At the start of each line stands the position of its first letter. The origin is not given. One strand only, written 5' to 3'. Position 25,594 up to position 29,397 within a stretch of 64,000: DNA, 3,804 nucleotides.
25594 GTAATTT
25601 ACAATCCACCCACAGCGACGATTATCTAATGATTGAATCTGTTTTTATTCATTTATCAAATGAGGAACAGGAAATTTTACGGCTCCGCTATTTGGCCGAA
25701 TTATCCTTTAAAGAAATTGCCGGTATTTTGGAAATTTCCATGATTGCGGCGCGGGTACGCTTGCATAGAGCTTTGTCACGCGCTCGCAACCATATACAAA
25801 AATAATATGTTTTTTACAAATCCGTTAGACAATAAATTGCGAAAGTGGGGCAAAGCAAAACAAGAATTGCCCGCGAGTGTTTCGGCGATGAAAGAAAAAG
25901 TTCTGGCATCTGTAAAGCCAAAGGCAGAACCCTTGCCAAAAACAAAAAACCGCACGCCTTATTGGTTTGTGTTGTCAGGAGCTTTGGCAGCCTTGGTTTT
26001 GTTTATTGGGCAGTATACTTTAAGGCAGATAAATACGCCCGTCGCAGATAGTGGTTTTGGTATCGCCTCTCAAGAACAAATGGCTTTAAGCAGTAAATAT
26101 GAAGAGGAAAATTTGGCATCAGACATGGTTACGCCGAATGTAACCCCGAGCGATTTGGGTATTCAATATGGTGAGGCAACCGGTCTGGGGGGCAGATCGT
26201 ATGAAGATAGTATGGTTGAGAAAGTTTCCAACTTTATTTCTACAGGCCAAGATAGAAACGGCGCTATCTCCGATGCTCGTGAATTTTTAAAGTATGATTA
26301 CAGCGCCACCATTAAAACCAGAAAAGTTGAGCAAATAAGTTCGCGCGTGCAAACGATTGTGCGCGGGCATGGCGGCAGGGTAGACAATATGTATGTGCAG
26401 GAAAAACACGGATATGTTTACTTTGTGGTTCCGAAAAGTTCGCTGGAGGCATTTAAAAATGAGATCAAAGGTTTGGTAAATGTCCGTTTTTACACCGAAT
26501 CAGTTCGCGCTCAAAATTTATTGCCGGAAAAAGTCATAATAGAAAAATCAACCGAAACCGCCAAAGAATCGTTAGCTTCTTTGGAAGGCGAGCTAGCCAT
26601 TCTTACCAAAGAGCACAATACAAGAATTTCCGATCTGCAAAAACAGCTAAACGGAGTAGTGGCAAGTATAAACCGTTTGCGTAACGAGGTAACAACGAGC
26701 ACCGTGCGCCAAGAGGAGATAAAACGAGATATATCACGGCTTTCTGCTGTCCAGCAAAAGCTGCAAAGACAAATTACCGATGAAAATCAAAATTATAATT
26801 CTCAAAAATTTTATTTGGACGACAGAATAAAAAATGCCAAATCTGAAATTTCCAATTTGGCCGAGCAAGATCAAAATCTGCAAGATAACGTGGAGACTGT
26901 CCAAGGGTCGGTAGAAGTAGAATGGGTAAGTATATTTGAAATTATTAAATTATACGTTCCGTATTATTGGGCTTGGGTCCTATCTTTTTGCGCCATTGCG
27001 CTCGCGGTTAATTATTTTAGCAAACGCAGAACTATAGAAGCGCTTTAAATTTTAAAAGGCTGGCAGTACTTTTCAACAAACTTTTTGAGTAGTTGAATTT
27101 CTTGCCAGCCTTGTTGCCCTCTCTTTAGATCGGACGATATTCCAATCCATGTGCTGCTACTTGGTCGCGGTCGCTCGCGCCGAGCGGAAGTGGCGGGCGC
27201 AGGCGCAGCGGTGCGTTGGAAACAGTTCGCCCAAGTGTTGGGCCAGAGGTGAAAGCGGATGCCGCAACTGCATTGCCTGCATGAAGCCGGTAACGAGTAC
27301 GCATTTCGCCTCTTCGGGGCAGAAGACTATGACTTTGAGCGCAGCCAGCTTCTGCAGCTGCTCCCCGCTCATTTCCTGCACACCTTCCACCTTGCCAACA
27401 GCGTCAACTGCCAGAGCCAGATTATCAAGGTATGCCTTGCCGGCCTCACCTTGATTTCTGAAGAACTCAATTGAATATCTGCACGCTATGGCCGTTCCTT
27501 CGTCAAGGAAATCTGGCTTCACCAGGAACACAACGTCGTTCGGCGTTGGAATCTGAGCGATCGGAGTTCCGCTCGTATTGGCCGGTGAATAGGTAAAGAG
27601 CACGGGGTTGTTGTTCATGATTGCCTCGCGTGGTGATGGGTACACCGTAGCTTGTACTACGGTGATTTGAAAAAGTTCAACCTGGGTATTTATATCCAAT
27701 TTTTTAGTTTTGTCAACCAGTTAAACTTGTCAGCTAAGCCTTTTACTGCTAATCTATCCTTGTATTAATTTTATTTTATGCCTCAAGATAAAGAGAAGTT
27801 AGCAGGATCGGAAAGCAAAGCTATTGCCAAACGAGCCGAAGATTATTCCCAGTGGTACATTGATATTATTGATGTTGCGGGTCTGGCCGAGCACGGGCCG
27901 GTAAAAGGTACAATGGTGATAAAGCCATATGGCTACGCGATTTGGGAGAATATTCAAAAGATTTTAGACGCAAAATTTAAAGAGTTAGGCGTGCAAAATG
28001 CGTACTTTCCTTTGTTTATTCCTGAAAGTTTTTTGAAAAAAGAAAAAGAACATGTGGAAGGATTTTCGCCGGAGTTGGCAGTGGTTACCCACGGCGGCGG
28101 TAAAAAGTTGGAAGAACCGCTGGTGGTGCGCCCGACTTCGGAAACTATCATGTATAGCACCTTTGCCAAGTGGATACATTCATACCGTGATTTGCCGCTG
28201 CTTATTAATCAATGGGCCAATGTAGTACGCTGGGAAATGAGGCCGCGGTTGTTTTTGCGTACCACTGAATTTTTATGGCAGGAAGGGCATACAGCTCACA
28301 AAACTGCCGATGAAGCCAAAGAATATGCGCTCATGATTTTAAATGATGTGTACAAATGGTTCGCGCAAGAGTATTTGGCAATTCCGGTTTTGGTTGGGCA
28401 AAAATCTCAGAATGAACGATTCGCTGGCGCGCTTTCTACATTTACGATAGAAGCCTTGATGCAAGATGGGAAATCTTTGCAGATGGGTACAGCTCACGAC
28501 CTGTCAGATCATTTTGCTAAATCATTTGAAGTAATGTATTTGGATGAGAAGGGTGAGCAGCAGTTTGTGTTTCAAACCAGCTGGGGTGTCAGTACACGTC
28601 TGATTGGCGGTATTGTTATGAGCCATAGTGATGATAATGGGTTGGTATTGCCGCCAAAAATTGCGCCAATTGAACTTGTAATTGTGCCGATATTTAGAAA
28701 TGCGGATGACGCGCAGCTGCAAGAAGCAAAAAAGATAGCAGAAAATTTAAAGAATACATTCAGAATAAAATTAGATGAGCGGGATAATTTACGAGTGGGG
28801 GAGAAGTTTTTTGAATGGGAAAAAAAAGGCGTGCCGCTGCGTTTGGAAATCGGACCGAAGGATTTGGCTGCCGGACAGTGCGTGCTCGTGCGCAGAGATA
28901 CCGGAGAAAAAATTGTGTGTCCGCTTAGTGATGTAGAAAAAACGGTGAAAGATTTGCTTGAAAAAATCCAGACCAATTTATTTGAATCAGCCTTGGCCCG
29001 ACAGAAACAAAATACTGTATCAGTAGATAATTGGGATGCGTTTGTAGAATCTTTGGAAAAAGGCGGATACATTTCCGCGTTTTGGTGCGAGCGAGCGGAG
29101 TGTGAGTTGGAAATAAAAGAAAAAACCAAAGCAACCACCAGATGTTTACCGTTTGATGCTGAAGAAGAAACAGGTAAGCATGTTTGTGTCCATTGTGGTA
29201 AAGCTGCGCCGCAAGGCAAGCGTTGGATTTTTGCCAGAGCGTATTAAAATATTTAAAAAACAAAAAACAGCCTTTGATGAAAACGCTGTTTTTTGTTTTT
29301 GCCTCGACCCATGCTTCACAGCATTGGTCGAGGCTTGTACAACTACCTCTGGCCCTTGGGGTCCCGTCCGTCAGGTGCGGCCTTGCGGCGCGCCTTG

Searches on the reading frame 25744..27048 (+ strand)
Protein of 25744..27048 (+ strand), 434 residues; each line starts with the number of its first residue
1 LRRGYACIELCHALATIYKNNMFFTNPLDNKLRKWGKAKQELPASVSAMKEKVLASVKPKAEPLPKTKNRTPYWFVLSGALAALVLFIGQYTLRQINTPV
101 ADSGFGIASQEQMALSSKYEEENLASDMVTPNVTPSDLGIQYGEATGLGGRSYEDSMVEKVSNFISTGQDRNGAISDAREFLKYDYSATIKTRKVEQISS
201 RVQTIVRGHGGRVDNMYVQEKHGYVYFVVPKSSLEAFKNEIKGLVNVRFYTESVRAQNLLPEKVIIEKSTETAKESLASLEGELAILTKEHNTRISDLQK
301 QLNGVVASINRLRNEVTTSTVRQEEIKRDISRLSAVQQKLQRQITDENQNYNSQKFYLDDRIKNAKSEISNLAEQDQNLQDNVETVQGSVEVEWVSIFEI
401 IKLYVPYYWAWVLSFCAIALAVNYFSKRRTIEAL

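Call 84: search_protein_families(library=pfam, proteins=[window:25744-27048:+], max_evalue=0.00001)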
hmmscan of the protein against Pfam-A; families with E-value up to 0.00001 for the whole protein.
window:25744-27048:+ (434 aa): 1 family
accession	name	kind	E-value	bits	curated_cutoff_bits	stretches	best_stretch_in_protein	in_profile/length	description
PF14257.11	DUF4349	-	6.1e-08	32.7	27.7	1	184-322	5-151/213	Domain of unknown function (DUF4349)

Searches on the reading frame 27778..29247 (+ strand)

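Call 84: search_protein_families(library=pfam, proteins=[window:27778-29247:+], max_evalue=0.00001)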
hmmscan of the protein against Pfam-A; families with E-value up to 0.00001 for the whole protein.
window:27778-29247:+ (489 aa): 3 families
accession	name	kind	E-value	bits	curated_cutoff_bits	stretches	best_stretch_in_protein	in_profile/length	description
PF09180.16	ProRS-C_1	-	7.8e-21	74.5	31.5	1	419-489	1-71/71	Prolyl-tRNA synthetase, C-terminal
PF03129.25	HGTP_anticodon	-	2.8e-18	66.3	21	1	300-392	2-93/94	Anticodon binding domain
PF00587.30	tRNA-synt_2b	-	9.2e-18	65.4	29.3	1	112-280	8-176/179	tRNA synthetase class II core domain (G, H, P, S and T)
